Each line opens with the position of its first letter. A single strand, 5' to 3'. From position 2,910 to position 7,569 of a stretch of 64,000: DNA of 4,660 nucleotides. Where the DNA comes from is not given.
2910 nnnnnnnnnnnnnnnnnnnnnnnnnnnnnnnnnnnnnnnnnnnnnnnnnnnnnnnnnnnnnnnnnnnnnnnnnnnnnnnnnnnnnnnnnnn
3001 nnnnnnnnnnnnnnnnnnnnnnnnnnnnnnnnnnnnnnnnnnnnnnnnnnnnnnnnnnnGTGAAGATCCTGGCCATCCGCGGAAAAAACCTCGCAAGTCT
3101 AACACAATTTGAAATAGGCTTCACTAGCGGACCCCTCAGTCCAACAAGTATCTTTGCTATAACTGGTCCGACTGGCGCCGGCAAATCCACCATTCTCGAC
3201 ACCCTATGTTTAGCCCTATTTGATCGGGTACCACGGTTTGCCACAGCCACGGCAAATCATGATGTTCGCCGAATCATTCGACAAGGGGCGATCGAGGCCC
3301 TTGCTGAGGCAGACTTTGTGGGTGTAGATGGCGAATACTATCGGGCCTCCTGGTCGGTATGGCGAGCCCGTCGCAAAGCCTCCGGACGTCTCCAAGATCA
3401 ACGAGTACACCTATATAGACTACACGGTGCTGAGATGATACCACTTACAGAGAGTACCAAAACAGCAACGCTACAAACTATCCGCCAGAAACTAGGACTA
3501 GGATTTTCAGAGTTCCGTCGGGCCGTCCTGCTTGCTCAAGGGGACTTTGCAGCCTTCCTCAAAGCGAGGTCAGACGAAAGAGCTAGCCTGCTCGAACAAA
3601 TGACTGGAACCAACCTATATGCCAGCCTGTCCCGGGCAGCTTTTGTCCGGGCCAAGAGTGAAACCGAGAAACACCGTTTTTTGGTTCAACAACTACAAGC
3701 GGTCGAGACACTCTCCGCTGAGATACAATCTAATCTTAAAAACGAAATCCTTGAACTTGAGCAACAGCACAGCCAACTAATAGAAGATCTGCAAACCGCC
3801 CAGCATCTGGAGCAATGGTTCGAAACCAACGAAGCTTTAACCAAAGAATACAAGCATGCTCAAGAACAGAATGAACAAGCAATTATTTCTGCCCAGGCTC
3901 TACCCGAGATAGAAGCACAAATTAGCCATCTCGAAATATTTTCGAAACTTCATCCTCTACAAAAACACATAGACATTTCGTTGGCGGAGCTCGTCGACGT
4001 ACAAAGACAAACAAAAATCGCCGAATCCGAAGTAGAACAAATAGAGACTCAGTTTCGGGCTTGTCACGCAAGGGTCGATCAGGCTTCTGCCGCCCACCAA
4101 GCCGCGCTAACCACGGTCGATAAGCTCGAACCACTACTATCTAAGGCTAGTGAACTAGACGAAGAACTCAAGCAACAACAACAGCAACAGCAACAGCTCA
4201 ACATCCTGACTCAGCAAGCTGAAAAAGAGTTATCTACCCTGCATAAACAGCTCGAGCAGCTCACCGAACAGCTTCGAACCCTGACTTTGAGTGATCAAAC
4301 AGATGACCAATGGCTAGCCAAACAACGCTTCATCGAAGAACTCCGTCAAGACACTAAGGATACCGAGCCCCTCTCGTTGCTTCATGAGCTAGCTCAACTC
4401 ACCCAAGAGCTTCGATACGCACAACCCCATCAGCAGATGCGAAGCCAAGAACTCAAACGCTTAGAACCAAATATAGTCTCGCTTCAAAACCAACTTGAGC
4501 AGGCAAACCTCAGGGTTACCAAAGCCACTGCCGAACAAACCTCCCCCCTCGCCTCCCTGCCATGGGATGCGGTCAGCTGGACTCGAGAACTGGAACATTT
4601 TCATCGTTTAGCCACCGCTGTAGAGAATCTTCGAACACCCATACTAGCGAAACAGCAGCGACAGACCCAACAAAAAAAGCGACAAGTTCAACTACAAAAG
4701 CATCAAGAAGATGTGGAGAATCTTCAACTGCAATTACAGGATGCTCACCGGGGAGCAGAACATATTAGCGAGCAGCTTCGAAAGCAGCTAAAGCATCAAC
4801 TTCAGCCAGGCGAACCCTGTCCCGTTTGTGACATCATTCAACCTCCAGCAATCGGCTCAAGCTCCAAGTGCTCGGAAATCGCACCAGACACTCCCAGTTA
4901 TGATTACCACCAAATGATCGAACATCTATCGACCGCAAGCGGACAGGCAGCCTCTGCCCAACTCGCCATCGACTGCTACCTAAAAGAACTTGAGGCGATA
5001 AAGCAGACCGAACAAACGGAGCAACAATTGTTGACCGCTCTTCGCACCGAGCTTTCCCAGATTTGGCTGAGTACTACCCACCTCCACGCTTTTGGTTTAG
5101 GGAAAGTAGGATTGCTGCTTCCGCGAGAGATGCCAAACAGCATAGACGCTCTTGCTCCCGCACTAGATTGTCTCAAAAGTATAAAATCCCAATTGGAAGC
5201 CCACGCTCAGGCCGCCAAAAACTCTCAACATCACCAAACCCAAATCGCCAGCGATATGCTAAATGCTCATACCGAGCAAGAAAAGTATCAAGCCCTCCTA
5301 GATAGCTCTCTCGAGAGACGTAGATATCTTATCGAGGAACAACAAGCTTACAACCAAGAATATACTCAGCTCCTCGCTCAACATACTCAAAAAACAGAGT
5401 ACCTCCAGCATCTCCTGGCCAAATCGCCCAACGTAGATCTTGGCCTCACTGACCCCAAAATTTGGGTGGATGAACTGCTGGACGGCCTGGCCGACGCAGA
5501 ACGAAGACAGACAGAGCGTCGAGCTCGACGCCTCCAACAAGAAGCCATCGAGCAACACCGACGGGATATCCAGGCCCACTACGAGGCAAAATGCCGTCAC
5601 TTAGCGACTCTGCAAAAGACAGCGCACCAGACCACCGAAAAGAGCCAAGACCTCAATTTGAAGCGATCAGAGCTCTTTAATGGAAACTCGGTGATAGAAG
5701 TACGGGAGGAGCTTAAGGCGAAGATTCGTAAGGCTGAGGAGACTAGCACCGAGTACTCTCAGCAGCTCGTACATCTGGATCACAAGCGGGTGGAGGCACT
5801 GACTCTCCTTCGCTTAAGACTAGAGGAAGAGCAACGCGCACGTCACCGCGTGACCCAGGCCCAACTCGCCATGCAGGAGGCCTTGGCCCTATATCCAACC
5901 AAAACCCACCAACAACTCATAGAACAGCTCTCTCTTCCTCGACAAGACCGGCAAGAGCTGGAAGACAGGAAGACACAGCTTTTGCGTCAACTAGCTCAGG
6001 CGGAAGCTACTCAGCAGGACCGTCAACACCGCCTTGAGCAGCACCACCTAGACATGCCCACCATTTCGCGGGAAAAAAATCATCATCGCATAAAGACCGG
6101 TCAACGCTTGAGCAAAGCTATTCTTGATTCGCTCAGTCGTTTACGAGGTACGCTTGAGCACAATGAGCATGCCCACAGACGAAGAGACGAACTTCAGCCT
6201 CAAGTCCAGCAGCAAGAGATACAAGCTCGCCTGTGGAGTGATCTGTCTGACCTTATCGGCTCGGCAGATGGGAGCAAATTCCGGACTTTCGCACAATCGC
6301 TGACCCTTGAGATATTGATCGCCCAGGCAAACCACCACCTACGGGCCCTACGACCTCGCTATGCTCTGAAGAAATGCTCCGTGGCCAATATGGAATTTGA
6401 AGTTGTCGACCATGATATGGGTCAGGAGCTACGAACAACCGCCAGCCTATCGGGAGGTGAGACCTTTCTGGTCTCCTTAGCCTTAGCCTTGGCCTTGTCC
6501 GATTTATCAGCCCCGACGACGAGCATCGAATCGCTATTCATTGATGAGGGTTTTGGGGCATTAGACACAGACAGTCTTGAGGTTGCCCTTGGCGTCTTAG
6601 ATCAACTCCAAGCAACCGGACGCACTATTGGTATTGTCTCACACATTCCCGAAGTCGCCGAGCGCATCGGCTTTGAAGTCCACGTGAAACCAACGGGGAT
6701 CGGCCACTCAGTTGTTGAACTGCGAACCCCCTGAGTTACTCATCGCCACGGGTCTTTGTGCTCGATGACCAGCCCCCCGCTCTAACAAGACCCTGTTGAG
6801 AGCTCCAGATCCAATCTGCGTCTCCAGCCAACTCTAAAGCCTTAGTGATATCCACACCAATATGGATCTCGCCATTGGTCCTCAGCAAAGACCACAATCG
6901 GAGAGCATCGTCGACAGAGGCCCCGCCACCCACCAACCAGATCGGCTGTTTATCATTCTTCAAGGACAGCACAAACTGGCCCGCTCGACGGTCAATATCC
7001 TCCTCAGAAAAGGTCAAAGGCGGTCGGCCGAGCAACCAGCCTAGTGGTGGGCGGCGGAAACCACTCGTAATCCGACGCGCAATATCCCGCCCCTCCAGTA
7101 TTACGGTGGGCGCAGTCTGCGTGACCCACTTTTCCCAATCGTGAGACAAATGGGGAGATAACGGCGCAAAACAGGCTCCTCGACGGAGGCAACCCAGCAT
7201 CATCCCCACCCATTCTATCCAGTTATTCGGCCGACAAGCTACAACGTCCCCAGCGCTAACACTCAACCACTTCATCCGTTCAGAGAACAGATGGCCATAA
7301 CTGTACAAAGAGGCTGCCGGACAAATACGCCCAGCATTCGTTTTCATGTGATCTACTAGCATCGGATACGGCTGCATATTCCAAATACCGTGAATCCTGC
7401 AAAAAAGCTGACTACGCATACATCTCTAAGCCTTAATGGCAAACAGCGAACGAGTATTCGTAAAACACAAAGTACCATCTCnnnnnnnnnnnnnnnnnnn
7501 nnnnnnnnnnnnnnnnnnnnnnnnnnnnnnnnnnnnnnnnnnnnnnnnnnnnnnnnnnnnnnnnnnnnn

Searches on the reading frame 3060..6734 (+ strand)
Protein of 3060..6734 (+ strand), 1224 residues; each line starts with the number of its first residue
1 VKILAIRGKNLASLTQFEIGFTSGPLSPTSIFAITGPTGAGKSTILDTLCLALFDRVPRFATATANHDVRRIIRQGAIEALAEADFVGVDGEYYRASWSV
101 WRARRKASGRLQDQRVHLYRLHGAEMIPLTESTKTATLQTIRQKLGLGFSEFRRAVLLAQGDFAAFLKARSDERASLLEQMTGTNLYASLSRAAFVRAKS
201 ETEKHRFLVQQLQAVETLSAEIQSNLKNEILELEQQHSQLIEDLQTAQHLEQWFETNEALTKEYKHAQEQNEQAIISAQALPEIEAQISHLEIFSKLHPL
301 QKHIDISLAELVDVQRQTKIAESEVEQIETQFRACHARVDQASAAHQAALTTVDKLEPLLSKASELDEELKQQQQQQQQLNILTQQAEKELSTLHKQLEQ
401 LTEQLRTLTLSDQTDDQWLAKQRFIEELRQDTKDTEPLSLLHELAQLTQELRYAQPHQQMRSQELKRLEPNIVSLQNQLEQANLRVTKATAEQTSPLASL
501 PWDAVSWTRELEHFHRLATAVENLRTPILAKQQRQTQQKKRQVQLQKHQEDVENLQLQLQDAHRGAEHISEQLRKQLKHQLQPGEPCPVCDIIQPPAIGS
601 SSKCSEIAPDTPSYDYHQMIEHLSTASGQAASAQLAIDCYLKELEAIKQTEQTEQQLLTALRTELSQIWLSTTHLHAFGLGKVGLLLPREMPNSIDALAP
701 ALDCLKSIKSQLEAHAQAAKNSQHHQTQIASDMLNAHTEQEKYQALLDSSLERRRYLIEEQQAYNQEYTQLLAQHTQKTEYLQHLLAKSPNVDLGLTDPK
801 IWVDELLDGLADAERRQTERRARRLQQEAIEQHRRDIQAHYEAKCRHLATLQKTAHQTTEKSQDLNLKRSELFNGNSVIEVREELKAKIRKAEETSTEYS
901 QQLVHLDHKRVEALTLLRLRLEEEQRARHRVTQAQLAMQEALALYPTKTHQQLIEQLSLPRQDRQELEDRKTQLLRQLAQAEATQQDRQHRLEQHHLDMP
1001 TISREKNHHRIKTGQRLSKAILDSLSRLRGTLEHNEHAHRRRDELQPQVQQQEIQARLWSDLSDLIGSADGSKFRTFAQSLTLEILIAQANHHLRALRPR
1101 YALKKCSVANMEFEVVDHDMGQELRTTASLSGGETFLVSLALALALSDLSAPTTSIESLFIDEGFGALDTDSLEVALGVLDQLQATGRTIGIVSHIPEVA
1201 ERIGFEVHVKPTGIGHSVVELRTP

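Call 22: search_protein_families(library=pfam, proteins=[window:3060-6734:+])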
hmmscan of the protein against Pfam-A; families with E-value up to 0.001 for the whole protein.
window:3060-6734:+ (1224 aa): 5 families
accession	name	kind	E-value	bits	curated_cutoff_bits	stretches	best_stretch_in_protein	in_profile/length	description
PF13476.12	AAA_23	-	3.6e-13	51.1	27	1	6-289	2-155/201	AAA domain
PF13558.12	SbcC_Walker_B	-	7.6e-11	42.6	27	1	1111-1181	10-89/90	SbcC/RAD50-like, Walker B motif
PF02463.25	SMC_N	-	1.7e-08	34.6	40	1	718-1186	70-189/220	RecF/RecN/SMC N terminal domain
PF13555.12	AAA_29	-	7.3e-05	22.9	27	1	26-53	19-46/61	P-loop containing region of AAA domain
PF25199.1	nSTAND_NTPase5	-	0.0007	19.9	34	0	28-61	40-72/145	Novel STAND NTPase 5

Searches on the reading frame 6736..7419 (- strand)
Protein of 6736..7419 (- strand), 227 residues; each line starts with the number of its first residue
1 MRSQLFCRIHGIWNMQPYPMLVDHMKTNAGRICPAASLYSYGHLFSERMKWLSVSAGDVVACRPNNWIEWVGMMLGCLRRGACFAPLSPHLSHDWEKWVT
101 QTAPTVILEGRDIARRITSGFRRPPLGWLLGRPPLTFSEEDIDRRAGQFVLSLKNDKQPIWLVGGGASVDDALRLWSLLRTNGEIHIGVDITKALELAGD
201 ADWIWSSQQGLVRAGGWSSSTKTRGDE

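Call 22: search_protein_families(library=pfam, proteins=[window:6736-7419:-])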
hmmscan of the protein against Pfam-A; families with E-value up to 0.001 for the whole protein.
window:6736-7419:- (227 aa): 1 family
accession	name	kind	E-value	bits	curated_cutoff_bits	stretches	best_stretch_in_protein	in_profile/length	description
PF00501.34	AMP-binding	-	2e-05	24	29.9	1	48-94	37-83/384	AMP-binding enzyme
